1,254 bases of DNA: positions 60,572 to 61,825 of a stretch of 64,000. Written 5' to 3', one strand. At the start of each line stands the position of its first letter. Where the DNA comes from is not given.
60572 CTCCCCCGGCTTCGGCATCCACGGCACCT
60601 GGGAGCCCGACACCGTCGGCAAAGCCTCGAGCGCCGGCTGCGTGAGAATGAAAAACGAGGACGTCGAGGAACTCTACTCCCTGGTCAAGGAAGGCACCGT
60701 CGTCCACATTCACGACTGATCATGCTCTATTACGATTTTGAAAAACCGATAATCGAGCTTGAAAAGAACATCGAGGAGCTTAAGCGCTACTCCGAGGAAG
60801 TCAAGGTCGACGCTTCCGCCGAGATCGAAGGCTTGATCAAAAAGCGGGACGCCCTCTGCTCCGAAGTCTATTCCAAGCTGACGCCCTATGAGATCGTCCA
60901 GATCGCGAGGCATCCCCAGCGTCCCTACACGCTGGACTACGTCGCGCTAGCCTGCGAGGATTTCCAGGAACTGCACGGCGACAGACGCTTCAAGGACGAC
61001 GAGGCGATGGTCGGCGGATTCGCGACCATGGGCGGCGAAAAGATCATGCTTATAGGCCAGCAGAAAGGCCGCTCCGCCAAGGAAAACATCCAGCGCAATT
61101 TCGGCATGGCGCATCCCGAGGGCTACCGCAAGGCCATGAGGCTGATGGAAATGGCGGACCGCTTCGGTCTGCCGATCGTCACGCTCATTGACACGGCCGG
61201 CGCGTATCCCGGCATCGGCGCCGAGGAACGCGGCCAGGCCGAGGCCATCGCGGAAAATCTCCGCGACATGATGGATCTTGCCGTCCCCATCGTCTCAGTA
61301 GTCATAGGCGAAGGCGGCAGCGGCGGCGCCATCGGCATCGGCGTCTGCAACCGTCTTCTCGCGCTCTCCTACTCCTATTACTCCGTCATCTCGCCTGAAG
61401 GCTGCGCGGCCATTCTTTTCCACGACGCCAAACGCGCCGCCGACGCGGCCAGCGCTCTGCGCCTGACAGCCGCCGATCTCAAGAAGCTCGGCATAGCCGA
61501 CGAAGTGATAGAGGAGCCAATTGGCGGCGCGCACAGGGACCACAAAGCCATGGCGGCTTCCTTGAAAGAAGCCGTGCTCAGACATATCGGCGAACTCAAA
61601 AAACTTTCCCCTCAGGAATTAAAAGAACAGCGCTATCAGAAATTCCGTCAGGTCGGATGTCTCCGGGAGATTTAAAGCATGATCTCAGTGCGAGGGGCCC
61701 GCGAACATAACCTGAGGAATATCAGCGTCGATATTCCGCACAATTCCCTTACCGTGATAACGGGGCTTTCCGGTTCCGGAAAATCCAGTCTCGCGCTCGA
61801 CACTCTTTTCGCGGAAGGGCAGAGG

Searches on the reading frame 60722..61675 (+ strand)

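Call 27: search_protein_families(library=ncbifam, proteins=[window:60722-61675:+], max_evalue=0.01)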
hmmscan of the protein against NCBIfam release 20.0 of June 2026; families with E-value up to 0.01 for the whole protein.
window:60722-61675:+ (317 aa): 6 families
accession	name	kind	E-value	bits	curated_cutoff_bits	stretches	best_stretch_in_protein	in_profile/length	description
NF004344.0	PRK05724.1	equivalog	1.5e-146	487.7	357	1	3-315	5-317/319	acetyl-CoA carboxylase carboxyltransferase subunit alpha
TIGR00513.1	accA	equivalog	3.2e-140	467.1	319.3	1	3-314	5-316/321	acetyl-CoA carboxylase carboxyl transferase subunit alpha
NF041504.1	AccA_sub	subfamily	1.8e-109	365.1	300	1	58-311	3-256/257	carboxyltransferase subunit alpha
NF008971.0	PRK12319.1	equivalog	9e-89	297.4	406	1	57-310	6-255/256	acetyl-CoA carboxylase carboxyl transferase subunit alpha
TIGR01117.1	mmdA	subfamily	1.1e-09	37.7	998.8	1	62-246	272-451/512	methylmalonyl-CoA decarboxylase subunit alpha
TIGR03134.1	malonate_gamma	equivalog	1.7e-07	31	237.15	1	90-301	15-238/258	biotin-independent malonate decarboxylase subunit gamma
